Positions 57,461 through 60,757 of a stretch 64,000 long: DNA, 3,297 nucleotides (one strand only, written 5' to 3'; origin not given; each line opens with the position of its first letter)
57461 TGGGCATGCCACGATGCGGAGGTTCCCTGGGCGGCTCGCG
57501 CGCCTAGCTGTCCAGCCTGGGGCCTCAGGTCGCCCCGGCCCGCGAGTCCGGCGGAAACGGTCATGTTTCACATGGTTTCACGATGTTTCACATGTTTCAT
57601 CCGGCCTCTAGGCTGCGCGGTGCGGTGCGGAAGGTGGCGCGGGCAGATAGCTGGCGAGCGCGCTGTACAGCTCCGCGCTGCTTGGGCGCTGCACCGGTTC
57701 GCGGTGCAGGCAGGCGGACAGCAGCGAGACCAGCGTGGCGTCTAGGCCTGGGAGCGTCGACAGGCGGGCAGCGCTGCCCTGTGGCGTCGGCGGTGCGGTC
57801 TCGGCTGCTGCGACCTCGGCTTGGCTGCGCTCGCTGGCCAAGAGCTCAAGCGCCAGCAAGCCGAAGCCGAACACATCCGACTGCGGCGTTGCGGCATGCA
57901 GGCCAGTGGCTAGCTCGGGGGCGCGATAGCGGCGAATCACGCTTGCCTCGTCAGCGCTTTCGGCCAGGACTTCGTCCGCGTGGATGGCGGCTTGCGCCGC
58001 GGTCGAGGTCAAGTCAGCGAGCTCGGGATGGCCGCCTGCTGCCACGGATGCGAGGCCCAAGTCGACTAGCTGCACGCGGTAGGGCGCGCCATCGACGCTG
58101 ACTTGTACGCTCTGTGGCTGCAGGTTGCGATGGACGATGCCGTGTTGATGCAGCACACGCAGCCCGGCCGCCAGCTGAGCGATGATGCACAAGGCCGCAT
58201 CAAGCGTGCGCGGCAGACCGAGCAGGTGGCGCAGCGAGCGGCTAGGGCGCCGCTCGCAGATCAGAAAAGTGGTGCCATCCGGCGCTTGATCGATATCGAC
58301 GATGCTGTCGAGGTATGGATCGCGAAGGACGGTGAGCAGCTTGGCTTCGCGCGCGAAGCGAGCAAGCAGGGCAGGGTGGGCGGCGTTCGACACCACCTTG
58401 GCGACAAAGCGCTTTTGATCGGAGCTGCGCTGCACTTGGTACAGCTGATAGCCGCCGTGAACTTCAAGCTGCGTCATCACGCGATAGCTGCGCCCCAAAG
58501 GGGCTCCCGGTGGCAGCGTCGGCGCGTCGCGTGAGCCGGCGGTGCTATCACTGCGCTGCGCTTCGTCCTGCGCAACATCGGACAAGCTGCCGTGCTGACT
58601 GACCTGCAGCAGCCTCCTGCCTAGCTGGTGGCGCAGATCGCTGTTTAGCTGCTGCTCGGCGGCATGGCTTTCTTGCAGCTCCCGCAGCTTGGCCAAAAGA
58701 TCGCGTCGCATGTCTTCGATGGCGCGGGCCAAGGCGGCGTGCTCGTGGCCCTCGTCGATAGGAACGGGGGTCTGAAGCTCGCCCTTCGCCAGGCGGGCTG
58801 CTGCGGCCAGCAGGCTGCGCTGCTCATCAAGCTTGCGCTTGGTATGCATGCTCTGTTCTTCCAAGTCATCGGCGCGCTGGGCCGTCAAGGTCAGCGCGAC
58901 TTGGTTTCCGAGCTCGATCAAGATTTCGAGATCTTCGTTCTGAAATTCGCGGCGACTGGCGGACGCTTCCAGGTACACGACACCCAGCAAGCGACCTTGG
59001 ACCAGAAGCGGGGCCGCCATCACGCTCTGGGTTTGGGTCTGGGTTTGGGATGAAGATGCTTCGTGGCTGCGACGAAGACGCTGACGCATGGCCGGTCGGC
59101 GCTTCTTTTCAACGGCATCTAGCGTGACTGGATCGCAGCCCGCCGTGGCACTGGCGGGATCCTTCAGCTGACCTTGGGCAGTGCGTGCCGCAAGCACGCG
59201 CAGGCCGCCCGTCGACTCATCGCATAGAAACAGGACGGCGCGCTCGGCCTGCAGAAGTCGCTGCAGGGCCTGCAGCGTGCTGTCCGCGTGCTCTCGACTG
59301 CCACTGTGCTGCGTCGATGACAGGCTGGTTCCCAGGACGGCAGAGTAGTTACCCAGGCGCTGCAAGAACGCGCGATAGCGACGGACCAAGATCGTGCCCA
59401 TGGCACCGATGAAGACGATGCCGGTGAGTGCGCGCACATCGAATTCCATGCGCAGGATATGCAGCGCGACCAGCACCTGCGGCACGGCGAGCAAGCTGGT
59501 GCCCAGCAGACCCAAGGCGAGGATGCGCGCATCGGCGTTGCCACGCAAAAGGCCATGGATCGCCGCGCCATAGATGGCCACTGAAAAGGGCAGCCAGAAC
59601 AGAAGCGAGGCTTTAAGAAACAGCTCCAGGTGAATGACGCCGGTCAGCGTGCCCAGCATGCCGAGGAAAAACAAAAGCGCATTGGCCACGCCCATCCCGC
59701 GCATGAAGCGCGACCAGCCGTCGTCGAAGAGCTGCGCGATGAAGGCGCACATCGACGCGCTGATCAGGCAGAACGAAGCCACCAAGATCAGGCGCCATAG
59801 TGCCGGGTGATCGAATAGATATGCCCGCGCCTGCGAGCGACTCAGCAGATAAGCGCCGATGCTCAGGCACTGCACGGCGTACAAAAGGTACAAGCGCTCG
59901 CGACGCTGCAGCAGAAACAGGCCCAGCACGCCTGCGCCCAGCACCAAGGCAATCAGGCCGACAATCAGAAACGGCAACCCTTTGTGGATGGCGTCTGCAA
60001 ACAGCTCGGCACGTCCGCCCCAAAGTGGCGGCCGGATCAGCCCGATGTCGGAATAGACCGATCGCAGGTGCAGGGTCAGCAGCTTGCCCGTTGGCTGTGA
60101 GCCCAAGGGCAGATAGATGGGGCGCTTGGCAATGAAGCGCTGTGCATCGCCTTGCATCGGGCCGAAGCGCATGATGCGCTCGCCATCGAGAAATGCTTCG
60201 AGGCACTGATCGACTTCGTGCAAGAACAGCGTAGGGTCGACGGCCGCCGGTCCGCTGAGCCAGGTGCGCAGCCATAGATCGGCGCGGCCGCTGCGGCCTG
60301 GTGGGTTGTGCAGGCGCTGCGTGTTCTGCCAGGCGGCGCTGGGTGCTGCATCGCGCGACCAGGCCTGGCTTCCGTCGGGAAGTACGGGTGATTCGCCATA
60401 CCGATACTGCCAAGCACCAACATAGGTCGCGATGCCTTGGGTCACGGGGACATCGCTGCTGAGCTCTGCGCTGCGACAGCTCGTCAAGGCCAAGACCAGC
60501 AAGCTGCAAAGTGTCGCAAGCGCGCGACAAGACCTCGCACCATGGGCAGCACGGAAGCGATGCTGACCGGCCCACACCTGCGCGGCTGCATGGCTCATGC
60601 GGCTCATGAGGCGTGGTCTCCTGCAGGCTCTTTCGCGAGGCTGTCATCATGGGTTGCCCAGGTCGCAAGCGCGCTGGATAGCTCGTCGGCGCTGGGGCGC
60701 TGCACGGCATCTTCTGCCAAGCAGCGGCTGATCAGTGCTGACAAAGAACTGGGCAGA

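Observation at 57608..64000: Translationally coupled pair of 7TM-sensor/GAF/HAMP-like receptor kinases, one active and one pseudokinase, behind a DUF4384 gene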

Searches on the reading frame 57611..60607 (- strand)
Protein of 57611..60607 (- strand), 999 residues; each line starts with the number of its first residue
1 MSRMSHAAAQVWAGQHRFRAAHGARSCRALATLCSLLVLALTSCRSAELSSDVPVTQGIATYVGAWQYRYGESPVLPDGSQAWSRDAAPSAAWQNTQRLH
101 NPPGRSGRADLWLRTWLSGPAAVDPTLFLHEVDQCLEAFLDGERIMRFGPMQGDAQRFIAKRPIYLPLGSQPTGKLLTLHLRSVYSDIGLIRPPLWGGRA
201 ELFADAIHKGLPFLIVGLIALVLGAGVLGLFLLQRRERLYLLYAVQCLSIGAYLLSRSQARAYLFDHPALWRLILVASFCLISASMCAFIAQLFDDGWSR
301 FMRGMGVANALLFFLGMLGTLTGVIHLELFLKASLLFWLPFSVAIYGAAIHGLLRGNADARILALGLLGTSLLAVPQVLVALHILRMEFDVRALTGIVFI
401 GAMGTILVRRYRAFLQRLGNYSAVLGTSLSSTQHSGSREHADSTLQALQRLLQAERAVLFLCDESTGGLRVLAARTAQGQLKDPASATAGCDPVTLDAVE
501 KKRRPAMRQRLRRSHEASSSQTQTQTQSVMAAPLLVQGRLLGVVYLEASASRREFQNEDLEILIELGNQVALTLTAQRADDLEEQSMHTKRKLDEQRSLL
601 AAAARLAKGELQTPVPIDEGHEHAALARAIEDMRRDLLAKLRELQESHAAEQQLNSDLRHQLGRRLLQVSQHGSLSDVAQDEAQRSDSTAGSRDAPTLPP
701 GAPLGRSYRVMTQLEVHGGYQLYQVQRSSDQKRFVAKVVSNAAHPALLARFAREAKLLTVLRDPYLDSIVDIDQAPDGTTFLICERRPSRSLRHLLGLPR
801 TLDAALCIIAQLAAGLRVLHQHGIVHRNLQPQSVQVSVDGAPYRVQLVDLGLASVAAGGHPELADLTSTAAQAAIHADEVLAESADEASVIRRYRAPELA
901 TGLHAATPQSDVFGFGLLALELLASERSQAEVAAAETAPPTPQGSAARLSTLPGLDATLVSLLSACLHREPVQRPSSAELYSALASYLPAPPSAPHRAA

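Call 5: search_protein_families(library=pfam, proteins=[window:57611-60607:-], max_evalue=0.1)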
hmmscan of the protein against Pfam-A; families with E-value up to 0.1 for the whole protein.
window:57611-60607:- (999 aa): 7 families
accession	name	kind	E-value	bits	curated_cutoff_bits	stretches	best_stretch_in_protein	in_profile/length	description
PF00069.31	Pkinase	-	2.5e-17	63.6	31.7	1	722-981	15-258/263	Protein kinase domain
PF07714.23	PK_Tyr_Ser-Thr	-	7.4e-16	58.7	23.1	1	726-983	23-257/258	Protein tyrosine and serine/threonine kinase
PF01590.32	GAF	-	2.2e-14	54.6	22.4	1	441-574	6-133/133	GAF domain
PF13492.12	GAF_3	-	5.6e-12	46.6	27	1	441-574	6-127/129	GAF domain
PF13185.12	GAF_2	-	1.6e-11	45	28.6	1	440-574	7-135/136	GAF domain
PF07695.17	7TMR-DISM_7TM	-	1.5e-08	35.3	29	1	215-397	8-189/205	7TM diverse intracellular signalling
PF00672.30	HAMP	-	0.00012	22.8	25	1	597-637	11-51/53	HAMP domain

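Call 12: find_homologous_proteins(query=window:57611-60607:-, max_evalue=1e-20)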
Query window:57611-60607:- (999 aa): 17 proteins with E <= 1e-20 among 8000 candidates.
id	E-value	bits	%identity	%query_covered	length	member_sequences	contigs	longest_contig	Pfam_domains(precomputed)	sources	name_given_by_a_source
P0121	0.0e+0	2176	100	100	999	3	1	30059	PF07714.24,PF00069.32,PF13185.13,PF01590.33,PF07695.18,PF13492.13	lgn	-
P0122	0.0e+0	2025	93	100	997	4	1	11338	PF07714.24,PF00069.32,PF13185.13,PF01590.33,PF07695.18,PF13492.13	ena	-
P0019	0.0e+0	1505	71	100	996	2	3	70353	PF00672.31,PF07714.24,PF00069.32,PF13185.13,PF01590.33,PF07695.18,PF13492.13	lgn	-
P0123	0.0e+0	1486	73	96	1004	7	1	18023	PF00672.31,PF07714.24,PF00069.32,PF13185.13,PF01590.33,PF07695.18,PF13492.13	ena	-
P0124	0.0e+0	1278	62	98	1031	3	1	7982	PF00672.31,PF07714.24,PF00069.32,PF13185.13,PF01590.33,PF13492.13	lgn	-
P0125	2.3e-284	964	52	94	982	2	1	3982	PF00672.31,PF07714.24,PF00069.32,PF13185.13,PF01590.33,PF07695.18,PF13492.13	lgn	-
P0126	1.8e-282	958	51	95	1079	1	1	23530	PF00672.31,PF07714.24,PF00069.32,PF13185.13,PF01590.33,PF07695.18,PF13492.13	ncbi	-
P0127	1.7e-276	938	50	96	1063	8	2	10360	PF07714.24,PF00069.32,PF13185.13,PF01590.33,PF07695.18,PF13492.13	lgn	-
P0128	4.0e-276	937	51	95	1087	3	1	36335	PF07714.24,PF00069.32,PF13185.13,PF01590.33,PF07695.18,PF13492.13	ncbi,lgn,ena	-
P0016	1.1e-163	565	38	95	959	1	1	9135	PF06293.21,PF00672.31,PF07714.24,PF00069.32,PF13185.13,PF01590.33,PF07695.18,PF13492.13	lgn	-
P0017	1.7e-162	561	38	95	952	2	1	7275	PF07714.24,PF00069.32,PF13185.13,PF01590.33,PF07695.18,PF13492.13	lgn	-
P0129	4.7e-132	460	34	93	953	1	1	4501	PF07714.24,PF00069.32,PF01590.33,PF07695.18,PF13492.13,PF01636.30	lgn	-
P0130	1.8e-125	438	32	96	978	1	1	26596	PF07714.24,PF00069.32,PF13185.13,PF01590.33,PF13492.13,PF01636.30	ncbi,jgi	-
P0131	2.2e-83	299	34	36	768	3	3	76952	PF06293.21,PF07714.24,PF00069.32,PF07695.18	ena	-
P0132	6.7e-69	251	31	36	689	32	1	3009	PF07714.24,PF00069.32,PF07695.18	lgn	-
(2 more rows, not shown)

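Call 13: find_encoding_contigs(protein=P0123, flank=10000, max_places=2)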
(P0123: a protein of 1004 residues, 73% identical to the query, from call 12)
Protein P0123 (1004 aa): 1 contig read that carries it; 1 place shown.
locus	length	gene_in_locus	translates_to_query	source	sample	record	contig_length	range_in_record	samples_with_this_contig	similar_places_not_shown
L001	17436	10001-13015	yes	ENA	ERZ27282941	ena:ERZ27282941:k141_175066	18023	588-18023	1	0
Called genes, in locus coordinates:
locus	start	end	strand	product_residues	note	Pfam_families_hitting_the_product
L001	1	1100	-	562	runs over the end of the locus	?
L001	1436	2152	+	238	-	-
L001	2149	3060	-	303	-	PF00561:Abhydrolase_1, PF12146:Hydrolase_4, PF12697:Abhydrolase_6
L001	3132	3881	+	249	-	PF00196:GerE, PF08281:Sigma70_r4_2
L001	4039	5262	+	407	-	PF03033:Glyco_transf_28, PF06722:EryCIII-like_C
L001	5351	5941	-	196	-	PF00881:Nitroreductase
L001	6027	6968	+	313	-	PF00126:HTH_1, PF03466:LysR_substrate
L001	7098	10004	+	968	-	PF07695:7TMR-DISM_7TM, PF01590:GAF, PF13185:GAF_2 (weak), PF00069:Pkinase, PF01636:APH (weak), PF07714:PK_Tyr_Ser-Thr, PF03109:ABC1 (weak)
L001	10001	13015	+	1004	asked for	PF07695:7TMR-DISM_7TM, PF01590:GAF, PF13185:GAF_2, PF13492:GAF_3, PF00672:HAMP (weak), PF00069:Pkinase, PF07714:PK_Tyr_Ser-Thr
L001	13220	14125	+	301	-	PF00753:Lactamase_B, PF12706:Lactamase_B_2 (weak)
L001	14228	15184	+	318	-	-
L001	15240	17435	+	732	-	?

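Call 14: find_encoding_contigs(protein=P0126, flank=10000, max_places=2)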
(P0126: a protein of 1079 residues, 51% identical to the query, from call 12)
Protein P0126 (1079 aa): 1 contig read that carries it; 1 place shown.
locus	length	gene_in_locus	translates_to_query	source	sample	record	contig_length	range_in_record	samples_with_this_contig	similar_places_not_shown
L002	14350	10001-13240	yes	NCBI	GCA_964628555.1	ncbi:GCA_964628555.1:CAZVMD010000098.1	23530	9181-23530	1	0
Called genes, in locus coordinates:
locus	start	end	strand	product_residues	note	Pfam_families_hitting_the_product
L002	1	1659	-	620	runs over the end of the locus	PF13231:PMT_2 (weak)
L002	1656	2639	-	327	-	-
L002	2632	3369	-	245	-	PF00970:FAD_binding_6, PF00175:NAD_binding_1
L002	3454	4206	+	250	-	PF23892:Ig_CycH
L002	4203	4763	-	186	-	PF04307:YdjM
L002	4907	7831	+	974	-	PF07695:7TMR-DISM_7TM, PF01636:APH (faint), PF01590:GAF, PF13185:GAF_2 (weak), PF00069:Pkinase, PF07714:PK_Tyr_Ser-Thr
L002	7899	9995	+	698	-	PF00069:Pkinase, PF07714:PK_Tyr_Ser-Thr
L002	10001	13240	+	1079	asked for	PF07695:7TMR-DISM_7TM, PF01590:GAF, PF13185:GAF_2, PF13492:GAF_3, PF00672:HAMP (faint), PF00069:Pkinase, PF07714:PK_Tyr_Ser-Thr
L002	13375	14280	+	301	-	PF00753:Lactamase_B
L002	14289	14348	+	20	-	?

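Call 15: find_encoding_contigs(protein=P0128, flank=10000, max_places=2)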
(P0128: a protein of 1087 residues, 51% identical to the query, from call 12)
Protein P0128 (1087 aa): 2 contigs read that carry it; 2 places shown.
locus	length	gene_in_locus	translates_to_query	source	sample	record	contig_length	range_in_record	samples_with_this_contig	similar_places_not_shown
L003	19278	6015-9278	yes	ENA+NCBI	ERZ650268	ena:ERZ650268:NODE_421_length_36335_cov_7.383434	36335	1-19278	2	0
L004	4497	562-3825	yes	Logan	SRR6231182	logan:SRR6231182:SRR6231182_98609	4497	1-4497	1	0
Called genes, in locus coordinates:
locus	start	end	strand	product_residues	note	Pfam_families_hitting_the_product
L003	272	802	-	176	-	PF04307:YdjM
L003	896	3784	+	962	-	PF07695:7TMR-DISM_7TM, PF01590:GAF, PF13185:GAF_2, PF00069:Pkinase, PF01636:APH (weak), PF07714:PK_Tyr_Ser-Thr, PF06293:Kdo (faint)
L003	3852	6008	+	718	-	PF00069:Pkinase, PF07714:PK_Tyr_Ser-Thr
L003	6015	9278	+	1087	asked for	PF07695:7TMR-DISM_7TM, PF01590:GAF, PF13185:GAF_2, PF13492:GAF_3, PF00069:Pkinase, PF07714:PK_Tyr_Ser-Thr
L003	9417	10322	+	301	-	PF00753:Lactamase_B, PF12706:Lactamase_B_2 (faint)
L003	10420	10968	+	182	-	-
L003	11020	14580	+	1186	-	PF00067:p450, PF00258:Flavodoxin_1, PF00667:FAD_binding_1, PF00175:NAD_binding_1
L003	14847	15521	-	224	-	-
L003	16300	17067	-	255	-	-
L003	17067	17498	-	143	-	-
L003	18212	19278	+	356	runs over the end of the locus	-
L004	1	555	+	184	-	?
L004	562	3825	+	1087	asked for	PF07695:7TMR-DISM_7TM, PF01590:GAF, PF13185:GAF_2, PF13492:GAF_3, PF00069:Pkinase, PF07714:PK_Tyr_Ser-Thr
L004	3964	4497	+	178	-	?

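Call 31: find_encoding_contigs(protein=P0121, flank=10000, max_places=3)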
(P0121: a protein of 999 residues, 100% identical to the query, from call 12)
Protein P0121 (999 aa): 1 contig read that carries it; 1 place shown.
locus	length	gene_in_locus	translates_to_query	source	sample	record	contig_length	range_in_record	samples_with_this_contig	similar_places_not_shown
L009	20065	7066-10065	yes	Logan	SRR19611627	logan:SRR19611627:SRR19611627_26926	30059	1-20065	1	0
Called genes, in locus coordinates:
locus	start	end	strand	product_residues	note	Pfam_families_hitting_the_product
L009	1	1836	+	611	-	?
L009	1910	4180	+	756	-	PF00656:Peptidase_C14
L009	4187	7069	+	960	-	PF07695:7TMR-DISM_7TM, PF01590:GAF, PF13185:GAF_2 (weak), PF13492:GAF_3 (weak), PF00069:Pkinase, PF01636:APH (weak), PF07714:PK_Tyr_Ser-Thr, PF03109:ABC1 (weak)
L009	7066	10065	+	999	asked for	PF07695:7TMR-DISM_7TM, PF01590:GAF, PF13185:GAF_2, PF13492:GAF_3, PF00069:Pkinase, PF07714:PK_Tyr_Ser-Thr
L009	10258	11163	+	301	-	PF00753:Lactamase_B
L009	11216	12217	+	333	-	-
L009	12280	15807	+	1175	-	PF00067:p450, PF00258:Flavodoxin_1, PF00667:FAD_binding_1, PF00175:NAD_binding_1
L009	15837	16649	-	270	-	PF00440:TetR_N, PF21943:TetR_C_46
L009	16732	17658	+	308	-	PF10118:Metal_hydrol, PF11583:AurF (weak)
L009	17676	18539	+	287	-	PF00106:adh_short, PF08659:KR, PF13561:adh_short_C2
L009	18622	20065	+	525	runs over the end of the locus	PF06452:CBM9_1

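Call 32: search_protein_families(library=pfam, proteins=[L002:7899-9992:+, L003:3852-6005:+], max_evalue=0.01)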
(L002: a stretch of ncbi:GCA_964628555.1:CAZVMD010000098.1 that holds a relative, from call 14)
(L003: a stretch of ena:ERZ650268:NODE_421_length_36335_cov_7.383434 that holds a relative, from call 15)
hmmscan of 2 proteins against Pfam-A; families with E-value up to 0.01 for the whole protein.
L002:7899-9992:+ (698 aa): 4 families
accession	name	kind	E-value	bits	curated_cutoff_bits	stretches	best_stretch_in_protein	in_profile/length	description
PF00069.31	Pkinase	-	5.6e-49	167.3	31.7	1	12-271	1-254/263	Protein kinase domain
PF07714.23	PK_Tyr_Ser-Thr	-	1.5e-28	100.3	23.1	1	14-274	3-254/258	Protein tyrosine and serine/threonine kinase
PF01636.29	APH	-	0.00054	20.2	23.2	1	39-129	24-109/239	Phosphotransferase enzyme family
PF06293.20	Kdo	-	0.0012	18.7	21.3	1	86-162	92-167/207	Lipopolysaccharide kinase (Kdo/WaaP) family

L003:3852-6005:+ (718 aa): 3 families
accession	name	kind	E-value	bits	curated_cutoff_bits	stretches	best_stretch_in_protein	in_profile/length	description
PF00069.31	Pkinase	-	3.7e-49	167.9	31.7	1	12-273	1-256/263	Protein kinase domain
PF07714.23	PK_Tyr_Ser-Thr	-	1.6e-28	100.2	23.1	1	14-275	3-255/258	Protein tyrosine and serine/threonine kinase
PF06293.20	Kdo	-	0.003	17.4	21.3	1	86-162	92-167/207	Lipopolysaccharide kinase (Kdo/WaaP) family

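Call 33: search_protein_families(library=pfam, proteins=[L009:1910-4177:+, L009:1-1833:+], max_evalue=0.01)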
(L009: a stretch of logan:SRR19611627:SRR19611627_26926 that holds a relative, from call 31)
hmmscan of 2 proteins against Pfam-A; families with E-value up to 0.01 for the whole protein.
L009:1910-4177:+ (756 aa): 2 families
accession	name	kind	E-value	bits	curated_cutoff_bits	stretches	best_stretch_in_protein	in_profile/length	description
PF00656.27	Peptidase_C14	-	3.3e-12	47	21.4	1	67-343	2-225/233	Caspase domain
PF14326.11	DUF4384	-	0.00022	21.7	27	1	598-671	9-81/81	Domain of unknown function (DUF4384)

L009:1-1833:+ (611 aa): 4 families
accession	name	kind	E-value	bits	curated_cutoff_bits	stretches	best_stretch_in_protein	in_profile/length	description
PF12770.12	CHAT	-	1.6e-67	228.4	24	1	268-602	2-289/289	CHAT domain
PF13424.12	TPR_12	-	1.4e-07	32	30.1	1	1-49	29-77/77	Tetratricopeptide repeat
PF24885.1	TPR_NPHP3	-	0.0013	18.6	100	1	7-50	131-174/239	Nephrocystin-3 TPR domain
PF13374.12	TPR_10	-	0.0016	18.9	27.5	1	16-48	1-33/42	Tetratricopeptide repeat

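Call 48: search_protein_families(library=ncbifam, proteins=[window:57611-60607:-], max_evalue=0.001)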
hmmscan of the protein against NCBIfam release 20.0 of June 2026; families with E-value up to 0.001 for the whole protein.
window:57611-60607:- (999 aa): 8 families
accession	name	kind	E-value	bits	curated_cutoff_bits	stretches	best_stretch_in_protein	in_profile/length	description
NF047741.1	antiphage_MADS6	equivalog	1.5e-32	112.9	460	2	788-990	281-463/612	methylation-associated defense system protein kinase MAD6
TIGR03903.1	TOMM_kin_cyc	equivalog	2.6e-17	62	705.75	1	736-978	8-237/1267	TOMM system kinase/cyclase fusion protein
NF033483.0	PknB_PASTA_kin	equivalog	4.6e-16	58.9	450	1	737-988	38-269/563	Stk1 family PASTA domain-containing Ser/Thr kinase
NF053615.1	SerThrKinAfsKStmc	equivalog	1.9e-07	30.1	1300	1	710-989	17-269/809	protein serine/threonine kinase AfsK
NF052427.1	StpK7MSMEG_1200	equivalog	1.1e-06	27.4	900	1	721-857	22-159/601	serine/threonine protein kinase StpK7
TIGR01817.1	nifA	equivalog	0.0004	19.3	528.85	1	442-596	25-179/534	nif-specific transcriptional activator NifA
NF009651.0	PRK13184.1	equivalog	0.00048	18.2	839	1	800-923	110-225/932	serine/threonine-protein kinase PknD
NF038151.1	lanthi_synth_III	equivalog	0.00091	17.7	575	0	803-860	336-390/833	class III lanthionine synthetase LanKC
